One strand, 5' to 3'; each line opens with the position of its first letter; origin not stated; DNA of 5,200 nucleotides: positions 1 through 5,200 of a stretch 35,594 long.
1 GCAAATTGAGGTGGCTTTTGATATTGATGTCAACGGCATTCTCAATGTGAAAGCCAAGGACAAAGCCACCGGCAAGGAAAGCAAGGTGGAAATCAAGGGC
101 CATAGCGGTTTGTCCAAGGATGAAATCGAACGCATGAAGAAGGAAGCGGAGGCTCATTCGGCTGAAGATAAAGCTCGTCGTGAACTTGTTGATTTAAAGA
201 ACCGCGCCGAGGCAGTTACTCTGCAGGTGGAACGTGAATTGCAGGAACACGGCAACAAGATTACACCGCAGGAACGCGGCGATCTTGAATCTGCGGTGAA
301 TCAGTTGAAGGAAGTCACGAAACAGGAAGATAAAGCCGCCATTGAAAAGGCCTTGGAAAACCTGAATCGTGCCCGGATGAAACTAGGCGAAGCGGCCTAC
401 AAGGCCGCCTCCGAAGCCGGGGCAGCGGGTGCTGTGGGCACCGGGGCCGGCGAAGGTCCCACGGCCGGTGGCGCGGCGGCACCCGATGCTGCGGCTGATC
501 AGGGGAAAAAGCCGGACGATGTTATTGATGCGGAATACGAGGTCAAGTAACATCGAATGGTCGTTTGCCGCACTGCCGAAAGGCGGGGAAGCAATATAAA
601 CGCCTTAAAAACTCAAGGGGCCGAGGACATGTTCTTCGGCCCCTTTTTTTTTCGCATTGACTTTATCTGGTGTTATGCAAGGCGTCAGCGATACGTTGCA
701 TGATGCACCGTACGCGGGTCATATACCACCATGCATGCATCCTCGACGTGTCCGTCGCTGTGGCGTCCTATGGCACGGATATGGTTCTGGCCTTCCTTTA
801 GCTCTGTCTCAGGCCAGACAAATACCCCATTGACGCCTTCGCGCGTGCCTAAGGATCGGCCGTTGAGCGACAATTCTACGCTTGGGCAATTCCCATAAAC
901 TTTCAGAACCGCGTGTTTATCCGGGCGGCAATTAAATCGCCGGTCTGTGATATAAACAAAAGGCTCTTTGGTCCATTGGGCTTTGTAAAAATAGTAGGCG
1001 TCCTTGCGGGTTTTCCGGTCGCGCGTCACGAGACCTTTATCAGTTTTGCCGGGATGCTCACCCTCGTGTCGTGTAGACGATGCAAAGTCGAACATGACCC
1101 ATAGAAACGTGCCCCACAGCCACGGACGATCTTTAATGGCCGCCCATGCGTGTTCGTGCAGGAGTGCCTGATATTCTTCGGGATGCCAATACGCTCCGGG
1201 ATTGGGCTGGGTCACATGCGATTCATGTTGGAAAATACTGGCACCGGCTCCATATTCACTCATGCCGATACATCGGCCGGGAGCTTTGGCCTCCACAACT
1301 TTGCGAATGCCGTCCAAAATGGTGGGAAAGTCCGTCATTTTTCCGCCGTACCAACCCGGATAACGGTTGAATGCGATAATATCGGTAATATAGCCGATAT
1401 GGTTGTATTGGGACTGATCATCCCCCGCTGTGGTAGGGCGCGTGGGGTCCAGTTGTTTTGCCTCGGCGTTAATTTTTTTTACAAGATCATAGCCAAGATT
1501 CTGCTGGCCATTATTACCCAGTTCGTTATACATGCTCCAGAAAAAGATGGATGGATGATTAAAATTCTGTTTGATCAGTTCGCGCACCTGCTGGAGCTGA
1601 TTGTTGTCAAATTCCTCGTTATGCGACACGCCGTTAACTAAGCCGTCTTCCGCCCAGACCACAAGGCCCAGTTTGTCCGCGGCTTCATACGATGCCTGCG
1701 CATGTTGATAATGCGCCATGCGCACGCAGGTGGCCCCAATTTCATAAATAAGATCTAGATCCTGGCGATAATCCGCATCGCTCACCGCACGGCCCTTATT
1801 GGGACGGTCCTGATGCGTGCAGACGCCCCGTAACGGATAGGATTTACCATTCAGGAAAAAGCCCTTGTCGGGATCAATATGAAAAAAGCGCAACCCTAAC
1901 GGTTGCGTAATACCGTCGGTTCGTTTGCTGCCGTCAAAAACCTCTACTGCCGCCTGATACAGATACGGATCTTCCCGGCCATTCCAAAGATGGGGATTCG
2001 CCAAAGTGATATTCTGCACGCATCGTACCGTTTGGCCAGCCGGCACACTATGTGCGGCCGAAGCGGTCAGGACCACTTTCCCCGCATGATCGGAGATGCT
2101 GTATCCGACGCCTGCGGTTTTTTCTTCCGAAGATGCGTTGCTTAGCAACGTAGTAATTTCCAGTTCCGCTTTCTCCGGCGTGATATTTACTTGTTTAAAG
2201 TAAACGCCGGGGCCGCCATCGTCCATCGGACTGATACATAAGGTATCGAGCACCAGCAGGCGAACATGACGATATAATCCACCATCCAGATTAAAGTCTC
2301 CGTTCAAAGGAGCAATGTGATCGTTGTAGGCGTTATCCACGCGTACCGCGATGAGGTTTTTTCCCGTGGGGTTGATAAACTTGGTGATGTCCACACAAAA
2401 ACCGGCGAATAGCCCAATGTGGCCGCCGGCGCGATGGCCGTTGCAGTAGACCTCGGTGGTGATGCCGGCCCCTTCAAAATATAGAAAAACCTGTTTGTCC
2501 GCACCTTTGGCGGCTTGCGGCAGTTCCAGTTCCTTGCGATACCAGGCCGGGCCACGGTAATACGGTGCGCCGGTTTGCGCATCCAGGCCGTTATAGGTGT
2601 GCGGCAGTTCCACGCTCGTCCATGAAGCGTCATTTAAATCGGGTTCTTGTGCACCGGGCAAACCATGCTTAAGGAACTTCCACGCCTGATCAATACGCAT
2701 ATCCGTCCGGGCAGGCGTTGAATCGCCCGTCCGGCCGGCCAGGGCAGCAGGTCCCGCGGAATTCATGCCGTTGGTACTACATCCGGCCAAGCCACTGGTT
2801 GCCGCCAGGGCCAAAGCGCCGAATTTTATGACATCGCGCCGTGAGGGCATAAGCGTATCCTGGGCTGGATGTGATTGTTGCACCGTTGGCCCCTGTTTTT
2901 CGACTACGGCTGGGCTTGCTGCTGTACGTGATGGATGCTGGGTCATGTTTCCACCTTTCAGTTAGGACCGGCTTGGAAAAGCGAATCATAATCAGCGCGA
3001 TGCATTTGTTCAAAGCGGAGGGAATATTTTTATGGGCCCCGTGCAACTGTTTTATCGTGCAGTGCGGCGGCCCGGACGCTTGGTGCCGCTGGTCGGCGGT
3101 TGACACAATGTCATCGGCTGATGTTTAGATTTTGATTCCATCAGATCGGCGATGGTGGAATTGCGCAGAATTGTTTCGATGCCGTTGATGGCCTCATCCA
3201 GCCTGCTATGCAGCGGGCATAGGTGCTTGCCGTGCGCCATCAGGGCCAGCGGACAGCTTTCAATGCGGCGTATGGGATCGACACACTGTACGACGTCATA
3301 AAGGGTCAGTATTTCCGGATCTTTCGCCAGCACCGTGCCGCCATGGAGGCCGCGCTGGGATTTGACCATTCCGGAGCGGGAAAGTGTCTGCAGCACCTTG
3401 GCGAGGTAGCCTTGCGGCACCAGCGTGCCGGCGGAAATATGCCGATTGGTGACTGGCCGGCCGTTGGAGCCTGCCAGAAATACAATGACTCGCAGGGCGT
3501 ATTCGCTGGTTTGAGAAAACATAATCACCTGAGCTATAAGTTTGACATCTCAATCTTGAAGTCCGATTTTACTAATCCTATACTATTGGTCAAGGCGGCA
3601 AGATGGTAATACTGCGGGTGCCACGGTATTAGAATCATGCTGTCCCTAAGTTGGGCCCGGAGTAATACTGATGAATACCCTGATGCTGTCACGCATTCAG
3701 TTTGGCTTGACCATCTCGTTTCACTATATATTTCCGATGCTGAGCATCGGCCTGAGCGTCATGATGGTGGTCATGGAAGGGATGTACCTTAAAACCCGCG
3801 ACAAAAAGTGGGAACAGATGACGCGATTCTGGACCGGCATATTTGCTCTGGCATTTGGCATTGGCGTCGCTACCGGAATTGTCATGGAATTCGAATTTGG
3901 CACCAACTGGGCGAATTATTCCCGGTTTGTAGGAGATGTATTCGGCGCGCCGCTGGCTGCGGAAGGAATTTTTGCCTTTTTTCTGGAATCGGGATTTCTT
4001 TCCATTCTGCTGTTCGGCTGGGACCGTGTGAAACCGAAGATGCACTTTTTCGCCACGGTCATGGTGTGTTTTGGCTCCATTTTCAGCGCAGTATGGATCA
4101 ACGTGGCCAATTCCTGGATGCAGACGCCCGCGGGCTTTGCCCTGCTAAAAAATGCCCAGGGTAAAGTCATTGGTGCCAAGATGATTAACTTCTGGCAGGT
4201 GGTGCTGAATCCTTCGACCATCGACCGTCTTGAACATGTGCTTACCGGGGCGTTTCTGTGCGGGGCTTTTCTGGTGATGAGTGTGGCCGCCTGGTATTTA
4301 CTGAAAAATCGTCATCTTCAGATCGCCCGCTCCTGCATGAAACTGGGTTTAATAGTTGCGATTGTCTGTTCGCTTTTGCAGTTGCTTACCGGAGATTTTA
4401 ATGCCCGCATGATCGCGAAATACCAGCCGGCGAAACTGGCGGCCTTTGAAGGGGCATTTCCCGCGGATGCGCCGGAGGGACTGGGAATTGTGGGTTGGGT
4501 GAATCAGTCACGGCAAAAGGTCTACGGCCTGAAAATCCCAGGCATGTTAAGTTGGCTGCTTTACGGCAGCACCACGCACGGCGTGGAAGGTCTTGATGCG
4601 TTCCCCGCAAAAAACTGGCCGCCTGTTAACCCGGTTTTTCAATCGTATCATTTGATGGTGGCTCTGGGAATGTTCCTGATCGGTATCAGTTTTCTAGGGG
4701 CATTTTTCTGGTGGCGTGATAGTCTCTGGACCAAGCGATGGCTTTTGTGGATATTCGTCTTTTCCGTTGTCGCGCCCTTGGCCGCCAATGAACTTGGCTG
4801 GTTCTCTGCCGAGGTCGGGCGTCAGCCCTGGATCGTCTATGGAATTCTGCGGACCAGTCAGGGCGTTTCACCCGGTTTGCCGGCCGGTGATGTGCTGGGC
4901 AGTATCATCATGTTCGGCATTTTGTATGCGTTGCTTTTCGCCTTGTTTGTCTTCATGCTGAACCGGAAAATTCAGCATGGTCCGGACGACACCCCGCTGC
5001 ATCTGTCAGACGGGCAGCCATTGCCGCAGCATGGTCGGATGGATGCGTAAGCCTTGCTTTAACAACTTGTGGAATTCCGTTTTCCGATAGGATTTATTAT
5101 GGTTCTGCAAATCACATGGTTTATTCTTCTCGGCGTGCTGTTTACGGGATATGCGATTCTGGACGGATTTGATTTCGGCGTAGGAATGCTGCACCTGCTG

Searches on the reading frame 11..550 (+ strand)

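Call 24: search_protein_families(library=pfam, proteins=[window:11-550:+], max_evalue=0.001)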
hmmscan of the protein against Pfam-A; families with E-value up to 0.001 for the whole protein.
window:11-550:+ (179 aa): 1 family
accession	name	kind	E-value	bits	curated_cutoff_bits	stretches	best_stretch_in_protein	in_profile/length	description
PF00012.26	HSP70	-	8.3e-28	97.4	20.6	1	2-130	470-598/599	Hsp70 protein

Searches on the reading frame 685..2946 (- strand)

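Call 24: search_protein_families(library=pfam, proteins=[window:685-2946:-], max_evalue=0.001)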
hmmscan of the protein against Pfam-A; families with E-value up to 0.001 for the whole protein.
window:685-2946:- (753 aa): 5 families
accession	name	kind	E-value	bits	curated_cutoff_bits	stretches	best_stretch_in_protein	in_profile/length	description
PF02836.23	Glyco_hydro_2_C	-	4.7e-30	105.2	21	1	360-659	5-298/302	Glycosyl hydrolases family 2, TIM barrel domain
PF02837.24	Glyco_hydro_2_N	-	3.2e-14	53.6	28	1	124-231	57-166/169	Glycosyl hydrolases family 2, sugar binding domain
PF00703.27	Glyco_hydro_2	-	4.2e-13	50.4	23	1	248-353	1-109/109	Glycosyl hydrolases family 2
PF16355.11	DUF4982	-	2.2e-08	34.3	23.9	1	681-733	6-58/61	Domain of unknown function (DUF4982)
PF22666.2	Glyco_hydro_2_N2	-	7.9e-08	33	27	1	131-209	47-123/167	Glycosyl hydrolase 2 galactose-binding domain-like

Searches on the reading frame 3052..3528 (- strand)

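Call 24: search_protein_families(library=pfam, proteins=[window:3052-3528:-], max_evalue=0.001)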
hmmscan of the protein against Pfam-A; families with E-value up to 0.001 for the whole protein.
window:3052-3528:- (158 aa): 1 family
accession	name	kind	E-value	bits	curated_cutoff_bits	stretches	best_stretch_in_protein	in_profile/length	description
PF02082.26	Rrf2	-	8.5e-27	94.3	30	1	5-131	2-131/132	Iron-dependent Transcriptional regulator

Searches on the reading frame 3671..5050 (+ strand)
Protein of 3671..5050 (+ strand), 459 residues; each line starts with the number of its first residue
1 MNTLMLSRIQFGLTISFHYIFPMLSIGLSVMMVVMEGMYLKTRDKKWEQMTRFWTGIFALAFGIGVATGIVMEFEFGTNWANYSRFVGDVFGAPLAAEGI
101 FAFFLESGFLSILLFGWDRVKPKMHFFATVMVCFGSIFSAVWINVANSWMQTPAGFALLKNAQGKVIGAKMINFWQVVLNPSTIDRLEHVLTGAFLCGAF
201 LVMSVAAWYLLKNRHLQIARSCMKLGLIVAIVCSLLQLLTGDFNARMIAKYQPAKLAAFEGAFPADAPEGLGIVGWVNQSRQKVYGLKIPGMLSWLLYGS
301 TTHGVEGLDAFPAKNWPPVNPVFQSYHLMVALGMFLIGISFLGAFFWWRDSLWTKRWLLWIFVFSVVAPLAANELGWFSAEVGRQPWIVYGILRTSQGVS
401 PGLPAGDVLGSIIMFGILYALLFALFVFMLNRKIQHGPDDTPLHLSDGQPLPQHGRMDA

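Call 24: search_protein_families(library=pfam, proteins=[window:3671-5050:+], max_evalue=0.001)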
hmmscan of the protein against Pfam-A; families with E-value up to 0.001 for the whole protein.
window:3671-5050:+ (459 aa): 1 family
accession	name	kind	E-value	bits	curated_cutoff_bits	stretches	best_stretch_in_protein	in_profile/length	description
PF01654.22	Cyt_bd_oxida_I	-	2.8e-163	543.8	26.2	1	6-438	1-418/418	Cytochrome bd terminal oxidase subunit I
